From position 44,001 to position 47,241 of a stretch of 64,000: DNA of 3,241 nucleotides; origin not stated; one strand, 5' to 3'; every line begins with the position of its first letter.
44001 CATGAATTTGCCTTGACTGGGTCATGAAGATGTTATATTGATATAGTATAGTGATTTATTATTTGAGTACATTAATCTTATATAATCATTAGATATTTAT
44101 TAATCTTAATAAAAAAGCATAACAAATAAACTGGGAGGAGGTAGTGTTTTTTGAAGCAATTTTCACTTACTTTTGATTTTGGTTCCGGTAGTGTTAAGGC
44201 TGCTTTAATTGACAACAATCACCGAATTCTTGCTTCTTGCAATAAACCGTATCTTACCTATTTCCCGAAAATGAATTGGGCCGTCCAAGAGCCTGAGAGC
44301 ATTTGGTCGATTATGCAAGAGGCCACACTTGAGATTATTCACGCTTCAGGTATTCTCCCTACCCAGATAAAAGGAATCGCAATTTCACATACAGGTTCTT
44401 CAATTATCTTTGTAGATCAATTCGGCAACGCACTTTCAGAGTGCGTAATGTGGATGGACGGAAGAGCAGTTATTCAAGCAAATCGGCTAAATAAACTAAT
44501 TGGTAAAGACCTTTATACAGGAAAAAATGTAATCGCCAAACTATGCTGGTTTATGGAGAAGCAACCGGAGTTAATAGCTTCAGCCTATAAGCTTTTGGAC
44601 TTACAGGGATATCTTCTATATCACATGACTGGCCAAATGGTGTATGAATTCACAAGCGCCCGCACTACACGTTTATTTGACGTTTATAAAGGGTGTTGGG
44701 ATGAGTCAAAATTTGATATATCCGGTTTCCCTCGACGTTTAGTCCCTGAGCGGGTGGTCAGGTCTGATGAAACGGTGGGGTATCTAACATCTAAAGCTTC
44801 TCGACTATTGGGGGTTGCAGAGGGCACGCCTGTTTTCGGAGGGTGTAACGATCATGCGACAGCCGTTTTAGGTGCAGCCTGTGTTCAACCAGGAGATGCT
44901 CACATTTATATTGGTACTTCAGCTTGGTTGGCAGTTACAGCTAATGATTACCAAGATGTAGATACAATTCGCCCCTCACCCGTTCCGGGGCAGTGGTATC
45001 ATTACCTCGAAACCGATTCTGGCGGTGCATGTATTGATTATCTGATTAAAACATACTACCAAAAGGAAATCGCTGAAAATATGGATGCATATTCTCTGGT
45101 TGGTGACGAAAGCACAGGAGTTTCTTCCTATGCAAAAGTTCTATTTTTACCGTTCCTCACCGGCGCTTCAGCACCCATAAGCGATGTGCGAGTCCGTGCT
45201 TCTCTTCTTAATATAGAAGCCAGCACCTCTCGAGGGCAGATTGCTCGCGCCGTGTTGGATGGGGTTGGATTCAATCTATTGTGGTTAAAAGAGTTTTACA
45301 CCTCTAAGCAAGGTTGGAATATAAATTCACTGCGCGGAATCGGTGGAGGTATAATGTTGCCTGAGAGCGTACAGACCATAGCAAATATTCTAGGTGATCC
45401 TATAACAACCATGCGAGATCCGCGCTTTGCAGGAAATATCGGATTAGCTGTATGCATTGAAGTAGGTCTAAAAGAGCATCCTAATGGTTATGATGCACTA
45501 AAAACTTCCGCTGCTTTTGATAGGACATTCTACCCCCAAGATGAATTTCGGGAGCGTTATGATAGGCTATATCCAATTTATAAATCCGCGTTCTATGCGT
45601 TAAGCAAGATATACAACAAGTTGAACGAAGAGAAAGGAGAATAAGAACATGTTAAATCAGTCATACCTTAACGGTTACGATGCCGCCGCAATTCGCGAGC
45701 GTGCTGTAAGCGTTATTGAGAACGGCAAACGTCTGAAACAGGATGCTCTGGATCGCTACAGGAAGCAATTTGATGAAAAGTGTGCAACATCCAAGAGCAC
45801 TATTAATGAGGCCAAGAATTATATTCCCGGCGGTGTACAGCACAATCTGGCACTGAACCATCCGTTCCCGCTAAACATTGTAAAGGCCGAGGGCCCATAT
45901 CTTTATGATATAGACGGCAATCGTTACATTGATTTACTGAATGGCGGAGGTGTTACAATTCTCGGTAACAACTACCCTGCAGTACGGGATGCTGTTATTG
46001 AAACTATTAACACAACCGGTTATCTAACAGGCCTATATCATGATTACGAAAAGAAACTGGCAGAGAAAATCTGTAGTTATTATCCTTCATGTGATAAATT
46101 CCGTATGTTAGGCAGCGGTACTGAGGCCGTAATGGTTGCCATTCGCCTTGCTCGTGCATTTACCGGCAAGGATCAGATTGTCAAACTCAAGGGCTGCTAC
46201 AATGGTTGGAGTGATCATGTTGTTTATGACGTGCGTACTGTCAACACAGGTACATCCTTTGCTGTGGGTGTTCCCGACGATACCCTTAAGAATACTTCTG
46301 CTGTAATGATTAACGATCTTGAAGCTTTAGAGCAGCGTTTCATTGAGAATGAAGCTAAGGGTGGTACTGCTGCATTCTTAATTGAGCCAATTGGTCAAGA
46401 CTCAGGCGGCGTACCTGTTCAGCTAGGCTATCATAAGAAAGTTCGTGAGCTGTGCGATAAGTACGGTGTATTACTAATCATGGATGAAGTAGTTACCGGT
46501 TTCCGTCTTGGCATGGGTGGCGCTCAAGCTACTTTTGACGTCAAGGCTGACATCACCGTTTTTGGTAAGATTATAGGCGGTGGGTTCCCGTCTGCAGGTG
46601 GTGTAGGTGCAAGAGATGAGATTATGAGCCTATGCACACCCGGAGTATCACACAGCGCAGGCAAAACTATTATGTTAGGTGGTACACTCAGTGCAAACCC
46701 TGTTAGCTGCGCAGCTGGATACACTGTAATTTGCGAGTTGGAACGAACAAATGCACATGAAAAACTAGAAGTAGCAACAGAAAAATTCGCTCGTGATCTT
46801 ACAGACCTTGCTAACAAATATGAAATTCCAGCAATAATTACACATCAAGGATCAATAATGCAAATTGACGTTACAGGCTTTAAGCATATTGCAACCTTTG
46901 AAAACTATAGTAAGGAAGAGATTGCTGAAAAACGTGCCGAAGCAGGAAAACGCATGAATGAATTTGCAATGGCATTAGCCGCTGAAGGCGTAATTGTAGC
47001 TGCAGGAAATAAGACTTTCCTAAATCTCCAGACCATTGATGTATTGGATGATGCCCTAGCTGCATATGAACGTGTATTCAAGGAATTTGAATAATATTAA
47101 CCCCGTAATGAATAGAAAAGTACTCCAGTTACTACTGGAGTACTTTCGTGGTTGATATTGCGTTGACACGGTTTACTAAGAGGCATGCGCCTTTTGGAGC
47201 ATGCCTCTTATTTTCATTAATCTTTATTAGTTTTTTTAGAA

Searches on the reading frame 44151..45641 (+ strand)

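Call 93: search_protein_families(library=pfam, proteins=[window:44151-45641:+], max_evalue=0.00001)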
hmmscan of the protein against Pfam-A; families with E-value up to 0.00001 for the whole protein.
window:44151-45641:+ (497 aa): 2 families
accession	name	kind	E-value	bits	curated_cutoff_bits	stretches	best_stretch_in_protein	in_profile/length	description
PF00370.27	FGGY_N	-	1.2e-44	153.2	28.8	1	6-241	3-245/245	FGGY family of carbohydrate kinases, N-terminal domain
PF02782.22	FGGY_C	-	2.5e-16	60.5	27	1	252-434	3-192/198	FGGY family of carbohydrate kinases, C-terminal domain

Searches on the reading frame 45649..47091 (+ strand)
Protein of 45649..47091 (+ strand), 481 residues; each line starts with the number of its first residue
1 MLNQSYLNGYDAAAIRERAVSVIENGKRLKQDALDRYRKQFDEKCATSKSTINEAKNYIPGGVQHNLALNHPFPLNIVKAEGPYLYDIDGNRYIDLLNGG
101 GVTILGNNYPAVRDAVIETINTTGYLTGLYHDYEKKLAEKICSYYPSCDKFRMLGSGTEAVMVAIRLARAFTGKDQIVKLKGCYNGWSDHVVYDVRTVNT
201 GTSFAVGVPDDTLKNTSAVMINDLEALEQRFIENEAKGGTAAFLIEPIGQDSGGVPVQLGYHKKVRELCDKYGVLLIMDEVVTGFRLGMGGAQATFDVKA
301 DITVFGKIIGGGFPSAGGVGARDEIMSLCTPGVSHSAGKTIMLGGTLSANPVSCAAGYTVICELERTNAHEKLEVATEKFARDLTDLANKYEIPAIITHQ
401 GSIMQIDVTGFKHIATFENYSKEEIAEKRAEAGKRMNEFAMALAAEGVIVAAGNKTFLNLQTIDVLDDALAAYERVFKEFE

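Call 93: search_protein_families(library=pfam, proteins=[window:45649-47091:+], max_evalue=0.00001)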
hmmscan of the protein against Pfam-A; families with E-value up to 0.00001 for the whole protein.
window:45649-47091:+ (481 aa): 1 family
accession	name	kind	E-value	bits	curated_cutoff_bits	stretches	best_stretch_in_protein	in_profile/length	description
PF00202.27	Aminotran_3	-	2e-61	208.3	30.5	1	71-451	7-372/403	Aminotransferase class-III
